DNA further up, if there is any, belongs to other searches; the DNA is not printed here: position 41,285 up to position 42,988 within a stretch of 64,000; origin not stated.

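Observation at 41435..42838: Kinase-like + methyltransferase fusion: candidate chain terminator with a domain order unlike WbdD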

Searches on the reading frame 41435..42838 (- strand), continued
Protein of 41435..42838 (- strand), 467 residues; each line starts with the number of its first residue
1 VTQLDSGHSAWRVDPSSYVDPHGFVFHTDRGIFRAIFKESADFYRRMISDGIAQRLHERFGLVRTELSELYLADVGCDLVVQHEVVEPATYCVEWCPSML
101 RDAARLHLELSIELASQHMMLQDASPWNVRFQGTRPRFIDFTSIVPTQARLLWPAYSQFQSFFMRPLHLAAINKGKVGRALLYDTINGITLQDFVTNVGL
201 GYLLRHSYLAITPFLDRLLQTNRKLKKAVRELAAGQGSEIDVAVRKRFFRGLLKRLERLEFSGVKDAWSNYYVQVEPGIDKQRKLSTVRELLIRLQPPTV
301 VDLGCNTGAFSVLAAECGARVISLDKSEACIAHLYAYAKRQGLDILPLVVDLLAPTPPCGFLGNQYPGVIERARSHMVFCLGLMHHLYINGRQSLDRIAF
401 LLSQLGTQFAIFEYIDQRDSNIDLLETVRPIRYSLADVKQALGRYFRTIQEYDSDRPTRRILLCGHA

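Call 44: get_annotated_region(hit=H10, flank=7000)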
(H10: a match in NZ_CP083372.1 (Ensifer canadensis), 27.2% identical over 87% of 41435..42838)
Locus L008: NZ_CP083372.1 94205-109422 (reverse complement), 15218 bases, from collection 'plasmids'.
description: Ensifer canadensis strain T173 plasmid pT173b, complete sequence
organism: Ensifer canadensis (NCBI taxid 555315)
taxonomy: Bacteria; Pseudomonadota; Alphaproteobacteria; Hyphomicrobiales; Rhizobiaceae; Ensifer; Ensifer canadensis
host: -; source: Melilotus albus,Cell Culture; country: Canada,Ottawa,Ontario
typing (MOB-suite, as given by PLSDB): non-mobilizable; mating-pair formation MPF_T
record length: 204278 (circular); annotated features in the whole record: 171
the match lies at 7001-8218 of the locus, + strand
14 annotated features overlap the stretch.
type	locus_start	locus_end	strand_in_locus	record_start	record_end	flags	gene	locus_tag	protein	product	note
CDS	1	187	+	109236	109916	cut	-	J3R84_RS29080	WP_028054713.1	flavin reductase family protein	-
CDS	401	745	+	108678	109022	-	-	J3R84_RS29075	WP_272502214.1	transcriptional regulator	-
CDS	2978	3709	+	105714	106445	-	ccoO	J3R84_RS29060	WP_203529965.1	cytochrome-c oxidase, cbb3-type subunit II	-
CDS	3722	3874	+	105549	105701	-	-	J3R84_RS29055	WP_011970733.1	CcoQ/FixQ family Cbb3-type cytochrome c oxidase assembly chaperone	-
CDS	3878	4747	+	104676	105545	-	ccoP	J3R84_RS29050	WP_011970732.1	cytochrome-c oxidase, cbb3-type subunit III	-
CDS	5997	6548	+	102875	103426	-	nodL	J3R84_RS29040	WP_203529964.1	nodulation O-acetyltransferase NodL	-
CDS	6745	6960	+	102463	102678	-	-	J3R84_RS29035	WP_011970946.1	hypothetical protein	-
CDS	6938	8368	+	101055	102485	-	noeA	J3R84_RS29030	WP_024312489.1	nodulation protein NoeA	-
CDS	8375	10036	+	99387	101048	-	noeB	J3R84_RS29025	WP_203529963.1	sulfatase-like hydrolase/transferase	-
CDS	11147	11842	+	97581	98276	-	-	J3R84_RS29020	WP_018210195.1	GntR family transcriptional regulator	-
CDS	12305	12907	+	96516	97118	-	-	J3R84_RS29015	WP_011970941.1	amino acid synthesis family protein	-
CDS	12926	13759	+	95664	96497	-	-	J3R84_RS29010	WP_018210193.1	alpha/beta fold hydrolase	-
CDS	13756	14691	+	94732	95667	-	-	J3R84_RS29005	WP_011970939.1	flavin reductase family protein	-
CDS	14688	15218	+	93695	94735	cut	-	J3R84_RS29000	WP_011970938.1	LLM class flavin-dependent oxidoreductase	-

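Call 45: get_annotated_region(hit=H2, flank=7000)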
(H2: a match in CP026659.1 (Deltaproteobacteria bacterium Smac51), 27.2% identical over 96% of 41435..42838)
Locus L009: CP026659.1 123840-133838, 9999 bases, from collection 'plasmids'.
description: Deltaproteobacteria bacterium Smac51 plasmid p_unnamed2, complete sequence
organism: Deltaproteobacteria bacterium Smac51 (NCBI taxid 2946587)
taxonomy: Bacteria; ; Deltaproteobacteria; ; ; ; Deltaproteobacteria bacterium Smac51
host: -; source: cockroach,pure culture,hindgut; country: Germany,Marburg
typing (MOB-suite, as given by PLSDB): non-mobilizable
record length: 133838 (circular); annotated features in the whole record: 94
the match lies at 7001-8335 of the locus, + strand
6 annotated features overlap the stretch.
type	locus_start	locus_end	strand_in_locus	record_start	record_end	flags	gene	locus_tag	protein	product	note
CDS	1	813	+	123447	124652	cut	-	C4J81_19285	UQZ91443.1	hypothetical protein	-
CDS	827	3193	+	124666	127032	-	-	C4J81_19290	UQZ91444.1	glycosyltransferase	-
CDS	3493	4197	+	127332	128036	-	-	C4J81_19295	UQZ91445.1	hypothetical protein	-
CDS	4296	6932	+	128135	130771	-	-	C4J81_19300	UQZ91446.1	hypothetical protein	-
CDS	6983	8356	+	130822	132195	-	-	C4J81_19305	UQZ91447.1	SAM-dependent methyltransferase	-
CDS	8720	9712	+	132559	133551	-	-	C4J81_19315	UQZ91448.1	hypothetical protein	-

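Call 57: find_related_loci(query=A1, collection=genome_contigs, flank=10000)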
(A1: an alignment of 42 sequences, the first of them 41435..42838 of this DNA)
Query A1 (467 aa) in genome_contigs; peptide patterns used: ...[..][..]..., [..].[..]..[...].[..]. (x = any residue, [..] = any of these).
58 stretches matched a pattern; 47 encode a relative of the query (tblastn E <= 1e-3); 47 distinct loci.
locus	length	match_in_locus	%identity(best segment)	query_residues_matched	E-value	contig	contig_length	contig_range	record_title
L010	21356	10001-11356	51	13-464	3e-149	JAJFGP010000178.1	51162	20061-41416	MAG: Kiloniellaceae bacterium isolate OFTM340 OFTM340_177, whole genome shotgun sequence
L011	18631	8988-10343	51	13-464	4e-147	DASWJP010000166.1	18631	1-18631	MAG TPA_asm: Kiloniellales bacterium isolate SMAG_U2899 k141_174468, whole genome shotgun sequence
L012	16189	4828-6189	47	13-464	2e-138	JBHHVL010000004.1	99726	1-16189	MAG: Candidatus Binatia bacterium isolate S.4.sp2_bin.36 NODE_20_length_99726_cov_6.974386, whole genome shotgun sequenc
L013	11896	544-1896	48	14-464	3e-137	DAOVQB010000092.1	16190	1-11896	MAG TPA_asm: Candidatus Eisenbacteria bacterium isolate CSMAG_1564 CSMAG_1564_k141_658940_length_16190_cov_22.0000, whol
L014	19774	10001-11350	47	15-464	9e-132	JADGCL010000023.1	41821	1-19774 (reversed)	MAG: Magnetococcales bacterium isolate nWRX3bin10 nWRX3_bin10_NODE_23_length_41821_cov_23.073122, whole genome shotgun s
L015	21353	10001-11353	48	16-464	6e-128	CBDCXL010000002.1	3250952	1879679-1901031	MAG: Nitrospinales bacterium isolate 4e79c772-6b72-4db0-bd25-b8212fbdc190 genome assembly, contig: contig_2, whole genom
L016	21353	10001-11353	45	13-463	3e-127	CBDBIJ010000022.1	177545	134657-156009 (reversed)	MAG: Candidatus Latescibacterota bacterium isolate 383e7f3d-1f06-43b0-9266-aeaa514c4c2e genome assembly, contig: contig_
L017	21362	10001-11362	44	12-464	8e-127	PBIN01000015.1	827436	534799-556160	MAG: Rhodospirillaceae bacterium isolate SP3 MHASMcontig_2546317, whole genome shotgun sequence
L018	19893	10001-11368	43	12-464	3e-126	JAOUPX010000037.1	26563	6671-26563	MAG: Nitrospinota bacterium isolate 8_1_Oct_SF_Bin69 8_1_Oct_SF_Bin69_scaffold_683_c1, whole genome shotgun sequence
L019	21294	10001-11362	45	11-464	6e-125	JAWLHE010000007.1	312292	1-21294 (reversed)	MAG: Alphaproteobacteria bacterium isolate 30dZY2.bin.37 NODE_84_length_312292_cov_15.661921, whole genome shotgun seque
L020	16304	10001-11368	47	13-464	9e-125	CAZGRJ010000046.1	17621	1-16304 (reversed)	MAG TPA_asm: uncultured Nitrospirales bacterium isolate SRP214966_co3_157 genome assembly, contig: NODE_4535_length_1762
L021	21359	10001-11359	45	16-464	3e-123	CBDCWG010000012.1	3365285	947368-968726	MAG: Nitrospinales bacterium isolate a2619a5f-0194-4d6d-9150-7445cf304463 genome assembly, contig: contig_12, whole geno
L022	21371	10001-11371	41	13-465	4e-121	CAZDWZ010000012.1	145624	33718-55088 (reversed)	MAG TPA_asm: uncultured Bdellovibrionales bacterium isolate SRP302895_co1_124 genome assembly, contig: NODE_233_length_1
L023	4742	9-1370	42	16-464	5e-119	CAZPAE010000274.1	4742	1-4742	MAG TPA_asm: uncultured Thioalkalispiraceae bacterium isolate SRP135972_co1_229 genome assembly, contig: NODE_30023_leng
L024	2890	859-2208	43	12-464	1e-119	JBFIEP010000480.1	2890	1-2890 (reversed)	MAG: Elusimicrobiota bacterium isolate Mix_sand11.2021.09.D.84 k141_278113_length_2890_cov_5.0000, whole genome shotgun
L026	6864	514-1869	41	13-464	7e-108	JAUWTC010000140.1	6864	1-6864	MAG: Holophagae bacterium isolate CSMAG_2570 CSMAG_2570_k127_2341801_length_6864_cov_78.3568, whole genome shotgun seque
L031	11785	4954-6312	35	15-464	1e-88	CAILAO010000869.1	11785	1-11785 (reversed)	MAG: uncultured proteobacterium isolate LJ_bin-0460 genome assembly, contig: bin-0460:0869/1126, whole genome shotgun se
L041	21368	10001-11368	33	12-464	3e-76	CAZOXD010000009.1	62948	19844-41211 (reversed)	MAG TPA_asm: uncultured Pseudomonadota bacterium isolate binchicken_co136_95 genome assembly, contig: NODE_202_length_62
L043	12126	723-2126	34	12-464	2e-71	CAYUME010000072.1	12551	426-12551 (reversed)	MAG TPA_asm: uncultured Planctomycetia bacterium isolate SRP319275_co4_33 genome assembly, contig: NODE_3038_length_1255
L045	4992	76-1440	33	15-464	9e-70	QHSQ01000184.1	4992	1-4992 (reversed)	MAG: Candidatus Rokuibacteriota bacterium isolate AR27 14_0903_09_40cm_scaffold_16486_curated, whole genome shotgun sequ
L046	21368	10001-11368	31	16-464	9e-68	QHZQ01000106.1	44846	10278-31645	MAG: Acidobacteria bacterium isolate gp11 AA57 14_1009_16_40cm_scaffold_6623_curated, whole genome shotgun sequence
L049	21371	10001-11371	30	15-464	5e-56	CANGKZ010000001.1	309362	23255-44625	MAG: Verrucomicrobia bacterium isolate Jr-7aug17-174 genome assembly, contig: Jr-7aug17-C18, whole genome shotgun sequen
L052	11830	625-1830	28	12-414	7e-45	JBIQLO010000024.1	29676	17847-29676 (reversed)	MAG: Planctomycetaceae bacterium isolate mag.53g NODE_1155_length_29676, whole genome shotgun sequence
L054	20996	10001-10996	33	12-375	6e-34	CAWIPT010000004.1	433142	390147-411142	MAG: uncultured Chloroflexia bacterium isolate MFD05454.bin.2.164 genome assembly, contig: contig_27990, whole genome sh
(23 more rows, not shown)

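Call 60: search_protein_families(library=pfam, proteins=[L014:11583-13415:+, L031:6309-8303:+, L041:11399-13384:+, L013:1981-2730:+, L022:12189-13358:+, L043:2125-3045:+, L046:11352-12257:+, L049:11590-12459:+, L052:2028-2984:+, L045:1584-2519:+], max_evalue=0.01)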
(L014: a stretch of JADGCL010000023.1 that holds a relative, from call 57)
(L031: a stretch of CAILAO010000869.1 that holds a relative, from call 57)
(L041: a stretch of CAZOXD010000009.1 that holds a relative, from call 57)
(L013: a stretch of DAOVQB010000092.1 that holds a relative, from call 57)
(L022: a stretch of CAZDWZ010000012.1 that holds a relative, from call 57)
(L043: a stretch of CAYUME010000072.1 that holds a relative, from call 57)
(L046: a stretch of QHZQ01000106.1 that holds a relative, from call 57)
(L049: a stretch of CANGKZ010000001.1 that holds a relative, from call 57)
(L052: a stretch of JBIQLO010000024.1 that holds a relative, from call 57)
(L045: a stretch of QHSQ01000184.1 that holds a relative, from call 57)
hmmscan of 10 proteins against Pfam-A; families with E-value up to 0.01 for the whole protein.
L014:11583-13415:+ (610 aa): 0 families

L031:6309-8303:+ (664 aa): 2 families
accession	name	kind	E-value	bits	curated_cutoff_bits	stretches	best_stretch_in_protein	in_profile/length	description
PF00884.28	Sulfatase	-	3.5e-15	56.5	25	1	219-549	1-300/301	Sulfatase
PF16347.10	SGSH_C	-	1.9e-10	41.5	29.3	1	516-642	18-140/154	N-sulphoglucosamine sulphohydrolase, C-terminal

L041:11399-13384:+ (661 aa): 2 families
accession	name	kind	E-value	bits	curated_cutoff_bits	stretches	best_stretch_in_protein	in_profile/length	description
PF00884.28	Sulfatase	-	5.8e-24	85.4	25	1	212-548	1-300/301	Sulfatase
PF16347.10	SGSH_C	-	2e-08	35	29.3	1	514-623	17-126/154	N-sulphoglucosamine sulphohydrolase, C-terminal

L013:1981-2730:+ (249 aa): 1 family
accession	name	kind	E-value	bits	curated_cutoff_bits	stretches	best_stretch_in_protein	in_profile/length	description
PF02517.21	Rce1-like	-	3.7e-17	62.8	22.4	1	130-235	5-93/93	Type II CAAX prenyl endopeptidase Rce1-like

L022:12189-13358:+ (389 aa): 3 families
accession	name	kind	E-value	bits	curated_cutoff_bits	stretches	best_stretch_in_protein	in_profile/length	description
PF13458.12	Peripla_BP_6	-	1.2e-45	157.1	31.7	1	43-379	2-339/343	Periplasmic binding protein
PF01094.35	ANF_receptor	-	2e-20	73.6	25.4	1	76-379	21-351/353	Receptor family ligand binding region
PF13433.12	Peripla_BP_5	-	1.1e-10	41.6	27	1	176-367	136-325/363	Periplasmic binding protein domain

L043:2125-3045:+ (306 aa): 8 families
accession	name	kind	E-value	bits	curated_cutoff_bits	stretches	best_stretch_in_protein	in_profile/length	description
PF08241.18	Methyltransf_11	-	2.2e-19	70.3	21.2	1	84-177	1-92/95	Methyltransferase domain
PF13649.12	Methyltransf_25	-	3.4e-17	63.4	27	1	83-176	1-97/97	Methyltransferase domain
PF08242.18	Methyltransf_12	-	2e-15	57.7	30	1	84-176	1-96/98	Methyltransferase domain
PF13489.12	Methyltransf_23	-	2e-15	57.3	27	1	67-208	9-155/164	Methyltransferase domain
PF13847.12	Methyltransf_31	-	7e-14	52.2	27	1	81-181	5-110/145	Methyltransferase domain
PF01209.24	Ubie_methyltran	-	4.2e-08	33.3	20.1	1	64-177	32-148/233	ubiE/COQ5 methyltransferase family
PF03141.22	Methyltransf_29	-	0.00016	20.9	23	1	79-181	117-218/506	Putative S-adenosyl-L-methionine-dependent methyltransferase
PF19587.5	DUF6094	-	0.0048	16.1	22.8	1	53-130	132-211/344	Uncharacterised methyltransferase family (DUF6094)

L046:11352-12257:+ (301 aa): 1 family
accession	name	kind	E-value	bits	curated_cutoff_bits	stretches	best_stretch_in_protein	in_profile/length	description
PF05050.19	Methyltransf_21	-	5e-14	53.2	22.7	1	119-267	3-173/173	Methyltransferase FkbM domain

L049:11590-12459:+ (289 aa): 0 families

L052:2028-2984:+ (318 aa): 2 families
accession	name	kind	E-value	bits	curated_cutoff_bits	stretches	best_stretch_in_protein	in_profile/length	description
PF00535.33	Glycos_transf_2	-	8.4e-28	97.8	23.3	1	10-137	1-128/168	Glycosyl transferase family 2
PF13641.12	Glyco_tranf_2_3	-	2.2e-05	25.1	27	1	13-115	7-115/230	Glycosyltransferase like family 2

L045:1584-2519:+ (311 aa): 2 families
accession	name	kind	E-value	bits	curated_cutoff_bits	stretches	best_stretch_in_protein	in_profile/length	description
PF13489.12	Methyltransf_23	-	3.8e-06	27.2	27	1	139-224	25-108/164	Methyltransferase domain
PF08242.18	Methyltransf_12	-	0.00023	22.3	30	1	141-222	1-90/98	Methyltransferase domain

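Call 62: search_protein_families(library=pfam, proteins=[L046:8668-9960:+, L049:8702-9958:+, L054:8752-9993:+, L010:7073-8209:+, L011:4268-5416:+, L026:4642-6081:-, L016:3777-5795:+], max_evalue=0.001)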
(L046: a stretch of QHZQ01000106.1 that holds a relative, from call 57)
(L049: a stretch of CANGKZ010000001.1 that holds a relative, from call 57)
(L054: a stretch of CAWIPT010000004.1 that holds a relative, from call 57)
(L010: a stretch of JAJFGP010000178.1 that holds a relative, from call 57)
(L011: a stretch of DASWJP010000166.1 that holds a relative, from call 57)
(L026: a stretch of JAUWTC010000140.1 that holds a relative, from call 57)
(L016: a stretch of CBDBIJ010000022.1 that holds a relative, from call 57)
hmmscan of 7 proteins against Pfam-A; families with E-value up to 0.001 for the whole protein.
L046:8668-9960:+ (430 aa): 3 families
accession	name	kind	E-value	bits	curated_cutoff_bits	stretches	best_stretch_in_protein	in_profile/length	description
PF00005.33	ABC_tran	-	2.4e-22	80.4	25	1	69-200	1-135/137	ABC transporter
PF14524.12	Wzt_C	-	4.2e-11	43.5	30.4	1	283-402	5-134/143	Wzt C-terminal domain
PF13304.12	AAA_21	-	3.1e-05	24.6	27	1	82-104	2-24/304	AAA domain, putative AbiEii toxin, Type IV TA system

L049:8702-9958:+ (418 aa): 3 families
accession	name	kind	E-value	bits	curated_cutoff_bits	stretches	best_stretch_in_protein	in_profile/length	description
PF00005.33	ABC_tran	-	2.1e-23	83.9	25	1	58-189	1-135/137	ABC transporter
PF14524.12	Wzt_C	-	2e-06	28.3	30.4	1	280-390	13-132/143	Wzt C-terminal domain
PF13304.12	AAA_21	-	7.9e-06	26.6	27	1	70-152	1-70/304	AAA domain, putative AbiEii toxin, Type IV TA system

L054:8752-9993:+ (413 aa): 3 families
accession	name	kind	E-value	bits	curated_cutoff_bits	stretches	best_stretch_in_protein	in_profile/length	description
PF00005.33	ABC_tran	-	8e-18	65.8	25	1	54-185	1-135/137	ABC transporter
PF14524.12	Wzt_C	-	2.3e-09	37.8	30.4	1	280-377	26-130/143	Wzt C-terminal domain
PF13304.12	AAA_21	-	9.7e-05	23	27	0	66-89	1-24/304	AAA domain, putative AbiEii toxin, Type IV TA system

L010:7073-8209:+ (378 aa): 4 families
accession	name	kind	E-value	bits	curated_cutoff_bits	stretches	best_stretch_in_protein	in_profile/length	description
PF00005.33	ABC_tran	-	2.6e-34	119.2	25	1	21-165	4-137/137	ABC transporter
PF03459.23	TOBE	-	1e-13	51.7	22.3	1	298-359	1-62/64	TOBE domain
PF13304.12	AAA_21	-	2.9e-05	24.7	27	0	103-201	210-303/304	AAA domain, putative AbiEii toxin, Type IV TA system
PF13401.12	AAA_22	-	0.00059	20.6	27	0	27-191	4-119/130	AAA domain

L011:4268-5416:+ (382 aa): 2 families
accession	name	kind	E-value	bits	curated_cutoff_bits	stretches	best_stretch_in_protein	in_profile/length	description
PF00005.33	ABC_tran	-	5.8e-32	111.6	25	1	16-161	3-137/137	ABC transporter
PF03459.23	TOBE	-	4.4e-14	52.9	22.3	1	294-355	1-62/64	TOBE domain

L026:4642-6081:- (479 aa): 3 families
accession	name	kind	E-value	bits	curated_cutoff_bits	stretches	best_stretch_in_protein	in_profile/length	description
PF00005.33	ABC_tran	-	1.7e-23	84.2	25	1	119-250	1-135/137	ABC transporter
PF14524.12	Wzt_C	-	1.7e-09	38.3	30.4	1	332-458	6-135/143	Wzt C-terminal domain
PF13304.12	AAA_21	-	3.1e-05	24.6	27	1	132-152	2-22/304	AAA domain, putative AbiEii toxin, Type IV TA system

L016:3777-5795:+ (672 aa): 5 families
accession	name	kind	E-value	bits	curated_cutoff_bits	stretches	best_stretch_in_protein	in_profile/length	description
PF00005.33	ABC_tran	-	2.4e-23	83.7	25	1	311-442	2-136/137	ABC transporter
PF14524.12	Wzt_C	-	2.5e-06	27.9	30.4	1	528-642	5-121/143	Wzt C-terminal domain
PF13304.12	AAA_21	-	1.2e-05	26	27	0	323-344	2-23/304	AAA domain, putative AbiEii toxin, Type IV TA system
PF13555.12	AAA_29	-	0.00058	20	27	0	312-344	14-46/61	P-loop containing region of AAA domain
PF13476.12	AAA_23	-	0.00068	20.8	27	0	311-339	11-38/201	AAA domain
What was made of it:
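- L026 also has both within 10 kb (call 62).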
